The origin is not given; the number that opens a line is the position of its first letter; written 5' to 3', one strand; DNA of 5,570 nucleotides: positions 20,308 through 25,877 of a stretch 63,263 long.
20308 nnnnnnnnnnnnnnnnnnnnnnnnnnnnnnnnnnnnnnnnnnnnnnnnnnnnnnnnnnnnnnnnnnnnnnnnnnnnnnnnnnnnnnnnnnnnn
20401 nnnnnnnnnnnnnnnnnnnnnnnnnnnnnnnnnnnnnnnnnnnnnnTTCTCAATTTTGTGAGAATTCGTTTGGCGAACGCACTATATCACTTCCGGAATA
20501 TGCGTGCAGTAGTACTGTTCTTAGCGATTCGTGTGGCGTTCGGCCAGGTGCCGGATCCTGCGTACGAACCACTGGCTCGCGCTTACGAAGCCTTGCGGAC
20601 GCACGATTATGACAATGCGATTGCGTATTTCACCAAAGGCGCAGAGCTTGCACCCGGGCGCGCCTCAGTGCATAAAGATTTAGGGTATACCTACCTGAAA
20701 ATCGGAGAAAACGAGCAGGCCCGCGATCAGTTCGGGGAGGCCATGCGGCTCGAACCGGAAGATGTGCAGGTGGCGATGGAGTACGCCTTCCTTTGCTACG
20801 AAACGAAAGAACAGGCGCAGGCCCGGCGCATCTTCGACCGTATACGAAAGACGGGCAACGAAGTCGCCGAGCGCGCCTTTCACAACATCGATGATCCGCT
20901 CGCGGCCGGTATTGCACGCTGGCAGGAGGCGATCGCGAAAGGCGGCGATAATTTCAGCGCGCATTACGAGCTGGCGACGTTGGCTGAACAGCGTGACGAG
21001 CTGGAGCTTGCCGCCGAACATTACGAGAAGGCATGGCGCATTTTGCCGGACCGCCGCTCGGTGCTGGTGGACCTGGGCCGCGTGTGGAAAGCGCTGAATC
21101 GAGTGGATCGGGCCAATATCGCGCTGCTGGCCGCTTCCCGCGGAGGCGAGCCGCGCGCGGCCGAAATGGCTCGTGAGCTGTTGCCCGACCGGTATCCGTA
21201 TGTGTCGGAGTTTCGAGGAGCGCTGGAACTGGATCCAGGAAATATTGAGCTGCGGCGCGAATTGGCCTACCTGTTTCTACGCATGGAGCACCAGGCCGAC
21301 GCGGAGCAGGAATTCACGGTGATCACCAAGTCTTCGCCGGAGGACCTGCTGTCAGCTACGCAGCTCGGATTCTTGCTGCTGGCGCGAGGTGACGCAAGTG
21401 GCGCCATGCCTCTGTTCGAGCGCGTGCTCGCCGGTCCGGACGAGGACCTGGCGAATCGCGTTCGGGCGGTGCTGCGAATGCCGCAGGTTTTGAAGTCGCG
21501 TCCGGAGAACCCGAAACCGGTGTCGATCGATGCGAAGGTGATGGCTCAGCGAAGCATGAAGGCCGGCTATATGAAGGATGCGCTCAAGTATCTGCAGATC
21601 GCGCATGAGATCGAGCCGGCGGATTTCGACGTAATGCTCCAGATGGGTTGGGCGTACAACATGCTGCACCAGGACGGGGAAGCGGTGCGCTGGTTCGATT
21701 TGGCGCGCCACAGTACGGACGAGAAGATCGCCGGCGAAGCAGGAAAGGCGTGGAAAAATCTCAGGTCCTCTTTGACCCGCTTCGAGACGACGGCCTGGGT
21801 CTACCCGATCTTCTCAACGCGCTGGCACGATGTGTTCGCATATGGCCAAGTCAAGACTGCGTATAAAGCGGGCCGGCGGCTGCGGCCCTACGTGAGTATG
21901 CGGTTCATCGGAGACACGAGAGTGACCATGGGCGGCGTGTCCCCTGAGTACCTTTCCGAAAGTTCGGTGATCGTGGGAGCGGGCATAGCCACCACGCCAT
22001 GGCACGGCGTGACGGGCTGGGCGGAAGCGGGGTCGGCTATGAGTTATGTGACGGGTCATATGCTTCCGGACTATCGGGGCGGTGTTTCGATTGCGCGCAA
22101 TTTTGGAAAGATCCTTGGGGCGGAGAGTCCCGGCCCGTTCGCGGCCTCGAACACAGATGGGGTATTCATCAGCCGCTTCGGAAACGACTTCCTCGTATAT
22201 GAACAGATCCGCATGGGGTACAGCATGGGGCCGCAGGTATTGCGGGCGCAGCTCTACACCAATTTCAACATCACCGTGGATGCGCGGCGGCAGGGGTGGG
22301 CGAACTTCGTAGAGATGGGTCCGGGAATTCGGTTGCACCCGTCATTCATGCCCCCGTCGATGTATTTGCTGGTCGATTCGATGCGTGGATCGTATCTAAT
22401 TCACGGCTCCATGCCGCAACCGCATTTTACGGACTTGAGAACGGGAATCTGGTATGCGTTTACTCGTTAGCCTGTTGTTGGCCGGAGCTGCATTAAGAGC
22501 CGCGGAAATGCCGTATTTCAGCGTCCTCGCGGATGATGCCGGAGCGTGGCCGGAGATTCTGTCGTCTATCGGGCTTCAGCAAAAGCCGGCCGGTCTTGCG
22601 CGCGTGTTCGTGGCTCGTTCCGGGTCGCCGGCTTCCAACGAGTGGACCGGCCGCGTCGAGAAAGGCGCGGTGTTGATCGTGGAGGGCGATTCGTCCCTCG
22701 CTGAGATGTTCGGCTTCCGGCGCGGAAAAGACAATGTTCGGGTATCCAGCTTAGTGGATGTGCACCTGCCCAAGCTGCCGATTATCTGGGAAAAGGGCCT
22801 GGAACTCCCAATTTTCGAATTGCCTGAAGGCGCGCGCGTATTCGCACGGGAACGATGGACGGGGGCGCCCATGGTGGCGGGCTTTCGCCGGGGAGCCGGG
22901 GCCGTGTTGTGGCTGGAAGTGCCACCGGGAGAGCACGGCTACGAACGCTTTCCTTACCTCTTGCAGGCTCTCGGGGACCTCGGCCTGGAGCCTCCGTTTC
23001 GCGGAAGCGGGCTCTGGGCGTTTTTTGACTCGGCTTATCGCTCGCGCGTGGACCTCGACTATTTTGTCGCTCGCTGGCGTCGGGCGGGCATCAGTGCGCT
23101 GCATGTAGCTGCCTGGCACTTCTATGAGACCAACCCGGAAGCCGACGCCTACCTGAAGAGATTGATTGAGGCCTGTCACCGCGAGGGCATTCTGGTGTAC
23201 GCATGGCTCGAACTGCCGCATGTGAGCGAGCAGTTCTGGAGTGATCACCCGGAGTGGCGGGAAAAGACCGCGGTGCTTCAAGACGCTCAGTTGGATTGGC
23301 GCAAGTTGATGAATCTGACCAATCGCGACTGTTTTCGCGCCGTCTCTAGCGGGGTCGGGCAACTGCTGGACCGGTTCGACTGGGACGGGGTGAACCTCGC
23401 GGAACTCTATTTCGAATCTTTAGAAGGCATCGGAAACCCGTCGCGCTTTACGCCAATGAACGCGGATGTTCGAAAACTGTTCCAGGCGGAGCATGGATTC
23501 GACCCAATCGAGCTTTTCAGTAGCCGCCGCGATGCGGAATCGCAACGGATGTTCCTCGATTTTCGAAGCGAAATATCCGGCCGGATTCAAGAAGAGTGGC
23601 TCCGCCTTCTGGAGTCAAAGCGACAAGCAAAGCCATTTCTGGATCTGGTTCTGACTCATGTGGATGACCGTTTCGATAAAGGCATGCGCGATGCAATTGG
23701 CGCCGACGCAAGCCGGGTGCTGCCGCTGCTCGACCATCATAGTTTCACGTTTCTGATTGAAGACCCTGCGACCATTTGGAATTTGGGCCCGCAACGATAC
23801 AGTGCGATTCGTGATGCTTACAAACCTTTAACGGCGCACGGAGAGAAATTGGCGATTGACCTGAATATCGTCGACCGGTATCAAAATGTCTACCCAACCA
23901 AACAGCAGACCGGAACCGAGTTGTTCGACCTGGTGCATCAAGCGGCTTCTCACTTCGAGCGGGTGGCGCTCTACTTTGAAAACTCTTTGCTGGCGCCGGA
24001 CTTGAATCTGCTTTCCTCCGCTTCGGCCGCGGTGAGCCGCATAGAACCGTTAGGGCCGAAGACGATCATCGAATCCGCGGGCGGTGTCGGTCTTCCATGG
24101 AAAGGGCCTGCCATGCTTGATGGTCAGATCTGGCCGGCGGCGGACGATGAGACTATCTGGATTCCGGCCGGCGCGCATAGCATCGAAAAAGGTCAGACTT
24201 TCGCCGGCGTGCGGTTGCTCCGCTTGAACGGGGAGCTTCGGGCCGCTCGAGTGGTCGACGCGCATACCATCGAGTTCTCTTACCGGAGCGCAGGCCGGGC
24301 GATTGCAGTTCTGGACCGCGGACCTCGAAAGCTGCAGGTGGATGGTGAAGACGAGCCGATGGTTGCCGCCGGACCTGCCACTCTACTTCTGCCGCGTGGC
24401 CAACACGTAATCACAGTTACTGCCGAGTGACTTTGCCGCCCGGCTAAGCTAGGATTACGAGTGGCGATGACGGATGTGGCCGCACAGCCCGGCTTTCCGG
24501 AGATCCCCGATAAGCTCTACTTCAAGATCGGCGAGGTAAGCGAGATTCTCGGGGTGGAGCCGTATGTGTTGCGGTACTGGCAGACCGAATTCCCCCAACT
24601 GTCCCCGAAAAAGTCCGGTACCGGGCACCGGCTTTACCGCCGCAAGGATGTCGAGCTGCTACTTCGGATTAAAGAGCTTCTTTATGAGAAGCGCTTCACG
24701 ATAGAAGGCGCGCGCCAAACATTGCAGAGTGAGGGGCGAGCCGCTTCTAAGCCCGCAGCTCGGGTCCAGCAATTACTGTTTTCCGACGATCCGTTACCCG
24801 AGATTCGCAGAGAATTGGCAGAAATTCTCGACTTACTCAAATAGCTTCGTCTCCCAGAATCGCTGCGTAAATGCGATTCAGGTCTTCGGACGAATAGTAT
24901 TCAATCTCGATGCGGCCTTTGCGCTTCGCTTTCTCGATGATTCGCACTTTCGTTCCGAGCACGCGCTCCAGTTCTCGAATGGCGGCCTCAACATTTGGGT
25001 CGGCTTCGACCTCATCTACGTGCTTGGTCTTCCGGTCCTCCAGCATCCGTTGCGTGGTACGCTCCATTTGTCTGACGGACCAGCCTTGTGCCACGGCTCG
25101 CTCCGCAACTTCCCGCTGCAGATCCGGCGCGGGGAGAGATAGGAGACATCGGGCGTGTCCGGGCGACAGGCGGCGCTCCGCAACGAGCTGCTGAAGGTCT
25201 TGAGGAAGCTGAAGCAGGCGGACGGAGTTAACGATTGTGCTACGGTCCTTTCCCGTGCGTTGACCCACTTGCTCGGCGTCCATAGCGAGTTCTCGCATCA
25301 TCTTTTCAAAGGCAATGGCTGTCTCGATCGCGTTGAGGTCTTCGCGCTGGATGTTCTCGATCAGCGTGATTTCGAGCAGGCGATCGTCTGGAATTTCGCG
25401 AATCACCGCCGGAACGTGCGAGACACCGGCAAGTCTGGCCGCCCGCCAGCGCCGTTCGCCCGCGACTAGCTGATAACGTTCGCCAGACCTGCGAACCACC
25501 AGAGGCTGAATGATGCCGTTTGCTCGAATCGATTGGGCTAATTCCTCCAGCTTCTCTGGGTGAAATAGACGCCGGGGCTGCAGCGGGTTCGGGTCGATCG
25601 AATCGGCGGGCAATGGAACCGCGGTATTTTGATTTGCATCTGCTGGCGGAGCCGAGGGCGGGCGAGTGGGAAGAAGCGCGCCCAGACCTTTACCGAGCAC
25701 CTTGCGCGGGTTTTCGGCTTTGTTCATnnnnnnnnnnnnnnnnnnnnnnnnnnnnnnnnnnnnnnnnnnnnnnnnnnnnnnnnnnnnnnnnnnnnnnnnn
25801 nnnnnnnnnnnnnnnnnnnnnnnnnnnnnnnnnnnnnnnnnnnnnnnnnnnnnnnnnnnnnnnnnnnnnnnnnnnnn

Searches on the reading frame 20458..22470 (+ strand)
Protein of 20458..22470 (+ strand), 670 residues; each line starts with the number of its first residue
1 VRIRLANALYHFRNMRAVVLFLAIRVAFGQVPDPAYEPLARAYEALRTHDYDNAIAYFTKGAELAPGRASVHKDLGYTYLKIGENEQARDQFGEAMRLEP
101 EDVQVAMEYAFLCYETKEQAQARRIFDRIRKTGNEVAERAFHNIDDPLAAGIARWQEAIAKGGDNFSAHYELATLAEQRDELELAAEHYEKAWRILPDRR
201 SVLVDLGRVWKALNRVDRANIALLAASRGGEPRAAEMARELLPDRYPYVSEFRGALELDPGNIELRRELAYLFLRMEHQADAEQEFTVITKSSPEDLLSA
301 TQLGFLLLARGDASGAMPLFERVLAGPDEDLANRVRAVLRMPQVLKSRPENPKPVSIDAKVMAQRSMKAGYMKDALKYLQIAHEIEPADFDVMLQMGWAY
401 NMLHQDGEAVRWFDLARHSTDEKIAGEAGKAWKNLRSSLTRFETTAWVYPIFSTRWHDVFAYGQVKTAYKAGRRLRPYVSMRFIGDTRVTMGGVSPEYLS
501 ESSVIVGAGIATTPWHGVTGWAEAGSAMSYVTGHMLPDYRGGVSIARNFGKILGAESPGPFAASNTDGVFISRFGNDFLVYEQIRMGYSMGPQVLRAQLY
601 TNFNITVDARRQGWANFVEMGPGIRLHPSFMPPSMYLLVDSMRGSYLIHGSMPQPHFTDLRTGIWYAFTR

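Call 9: search_protein_families(library=pfam, proteins=[window:20458-22470:+])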
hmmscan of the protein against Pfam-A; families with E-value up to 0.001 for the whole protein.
window:20458-22470:+ (670 aa): 14 families
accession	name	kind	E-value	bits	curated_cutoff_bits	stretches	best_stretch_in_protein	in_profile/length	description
PF14559.12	TPR_19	-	2.1e-24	86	25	2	46-90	2-46/68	Tetratricopeptide repeat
PF13431.12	TPR_17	-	8.2e-15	54.2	24.4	0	253-284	3-34/34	Tetratricopeptide repeat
PF07719.23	TPR_2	-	1.8e-14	53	27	0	70-102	2-34/34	Tetratricopeptide repeat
PF13428.12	TPR_14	-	2e-14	53.1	23.5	0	72-111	4-43/44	Tetratricopeptide repeat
PF00515.34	TPR_1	-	4e-11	42.7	27.8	0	69-102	1-34/34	Tetratricopeptide repeat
PF23914.1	TPR_CcmH_CycH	-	9.9e-10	38.9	42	0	75-127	56-111/158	Cytochrome c-type biogenesis protein H TPR domain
PF13414.12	TPR_11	-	1.7e-09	37.6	26.8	0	76-104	1-29/42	TPR repeat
PF13432.12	TPR_16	-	2.7e-09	37.7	32.7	0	74-130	2-58/65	Tetratricopeptide repeat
PF13181.12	TPR_8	-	7.9e-08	32.3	25.7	0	75-101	7-33/34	Tetratricopeptide repeat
PF25068.1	ARM_TT21_4th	-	2.7e-06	28.2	30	0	46-121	10-88/153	Tetratricopeptide repeat protein 21 forth ARM domain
PF13424.12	TPR_12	-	7.3e-06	26.5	30.1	0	46-98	14-74/77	Tetratricopeptide repeat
PF24575.1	TPR_Slam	-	4.7e-05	24.2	35.2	0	13-92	26-104/104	Surface lipoprotein assembly modifier, N-terminal TPR repeats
PF13429.12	TPR_15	-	0.00059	19.8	26.2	0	77-155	154-227/280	Tetratricopeptide repeat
PF13371.12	TPR_9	-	0.00082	19.8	35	0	45-106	5-66/73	Tetratricopeptide repeat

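Call 87: search_protein_families(library=pfam, max_evalue=0.01, proteins=[window:20458-22470:+])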
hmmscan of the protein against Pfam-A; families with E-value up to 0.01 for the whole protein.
window:20458-22470:+ (670 aa): 18 families
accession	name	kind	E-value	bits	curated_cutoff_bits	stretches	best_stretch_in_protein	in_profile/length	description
PF14559.12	TPR_19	-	2.1e-24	86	25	2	46-90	2-46/68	Tetratricopeptide repeat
PF13431.12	TPR_17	-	8.2e-15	54.2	24.4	0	253-284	3-34/34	Tetratricopeptide repeat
PF07719.23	TPR_2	-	1.8e-14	53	27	1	70-102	2-34/34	Tetratricopeptide repeat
PF13428.12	TPR_14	-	2e-14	53.1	23.5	0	72-111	4-43/44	Tetratricopeptide repeat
PF00515.34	TPR_1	-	4e-11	42.7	27.8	0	69-102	1-34/34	Tetratricopeptide repeat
PF23914.1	TPR_CcmH_CycH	-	9.9e-10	38.9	42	1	75-127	56-111/158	Cytochrome c-type biogenesis protein H TPR domain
PF13414.12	TPR_11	-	1.7e-09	37.6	26.8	0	76-104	1-29/42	TPR repeat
PF13432.12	TPR_16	-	2.7e-09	37.7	32.7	2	74-130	2-58/65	Tetratricopeptide repeat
PF13181.12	TPR_8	-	7.9e-08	32.3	25.7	0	75-101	7-33/34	Tetratricopeptide repeat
PF25068.1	ARM_TT21_4th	-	2.7e-06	28.2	30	1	46-121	10-88/153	Tetratricopeptide repeat protein 21 forth ARM domain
PF13424.12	TPR_12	-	7.3e-06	26.5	30.1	1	46-98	14-74/77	Tetratricopeptide repeat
PF24575.1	TPR_Slam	-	4.7e-05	24.2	35.2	0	13-92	26-104/104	Surface lipoprotein assembly modifier, N-terminal TPR repeats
PF13429.12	TPR_15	-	0.00059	19.8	26.2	0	77-155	154-227/280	Tetratricopeptide repeat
PF13371.12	TPR_9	-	0.00082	19.8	35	0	45-106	5-66/73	Tetratricopeptide repeat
PF14561.12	TPR_20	-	0.0017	19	25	0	152-188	8-44/90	Tetratricopeptide repeat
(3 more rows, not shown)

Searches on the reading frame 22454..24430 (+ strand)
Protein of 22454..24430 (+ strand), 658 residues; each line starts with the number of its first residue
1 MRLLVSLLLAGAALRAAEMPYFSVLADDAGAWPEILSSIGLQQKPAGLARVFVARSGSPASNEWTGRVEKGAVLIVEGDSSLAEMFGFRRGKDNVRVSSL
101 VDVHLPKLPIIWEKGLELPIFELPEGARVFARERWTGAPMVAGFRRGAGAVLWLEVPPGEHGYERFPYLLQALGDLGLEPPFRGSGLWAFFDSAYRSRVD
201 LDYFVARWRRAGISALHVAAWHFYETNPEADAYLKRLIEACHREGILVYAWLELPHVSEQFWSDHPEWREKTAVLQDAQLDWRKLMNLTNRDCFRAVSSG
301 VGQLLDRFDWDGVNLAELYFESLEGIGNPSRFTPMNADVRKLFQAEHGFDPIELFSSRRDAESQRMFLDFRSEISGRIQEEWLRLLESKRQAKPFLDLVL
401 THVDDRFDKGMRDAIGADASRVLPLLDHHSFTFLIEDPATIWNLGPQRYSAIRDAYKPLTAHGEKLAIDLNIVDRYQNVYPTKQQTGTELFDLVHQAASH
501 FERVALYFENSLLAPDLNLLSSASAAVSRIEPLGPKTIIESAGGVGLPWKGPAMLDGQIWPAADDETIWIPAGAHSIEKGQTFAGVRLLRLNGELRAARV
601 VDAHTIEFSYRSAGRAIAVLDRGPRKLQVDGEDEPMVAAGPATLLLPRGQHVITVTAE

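Call 9: search_protein_families(library=pfam, proteins=[window:22454-24430:+])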
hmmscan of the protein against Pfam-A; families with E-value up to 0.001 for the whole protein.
window:22454-24430:+ (658 aa): 0 families

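Call 87: search_protein_families(library=pfam, max_evalue=0.01, proteins=[window:22454-24430:+])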
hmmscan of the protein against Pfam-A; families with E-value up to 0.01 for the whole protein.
window:22454-24430:+ (658 aa): 1 family
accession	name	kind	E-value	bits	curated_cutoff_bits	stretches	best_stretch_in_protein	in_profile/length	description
PF14871.12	GHL6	-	0.0025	18.4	35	1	229-272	41-83/132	Hypothetical glycosyl hydrolase 6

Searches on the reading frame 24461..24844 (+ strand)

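Call 87: search_protein_families(library=pfam, max_evalue=0.01, proteins=[window:24461-24844:+])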
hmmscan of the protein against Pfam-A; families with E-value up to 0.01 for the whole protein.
window:24461-24844:+ (127 aa): 2 families
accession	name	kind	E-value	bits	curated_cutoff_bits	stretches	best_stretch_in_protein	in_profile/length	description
PF13411.12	MerR_1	-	3.4e-22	78.8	21.6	1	21-90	1-68/69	MerR HTH family regulatory protein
PF00376.29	MerR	-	8.3e-09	35.6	28.2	1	22-59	1-38/38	MerR family regulatory protein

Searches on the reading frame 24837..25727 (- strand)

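Call 9: search_protein_families(library=pfam, proteins=[window:24837-25727:-])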
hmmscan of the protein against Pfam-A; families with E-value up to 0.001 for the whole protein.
window:24837-25727:- (296 aa): 3 families
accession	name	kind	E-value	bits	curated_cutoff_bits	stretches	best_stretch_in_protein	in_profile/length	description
PF02195.25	ParB_N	-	7.7e-36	122.5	26.3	1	39-127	6-95/95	ParB N-terminal domain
PF17762.8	HTH_ParB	-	3.5e-32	111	22.6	1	129-229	1-101/102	ParB HTH domain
PF23552.2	ParB_C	-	3.7e-09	36.3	23.8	1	243-289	2-48/50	ParB dimerisation domain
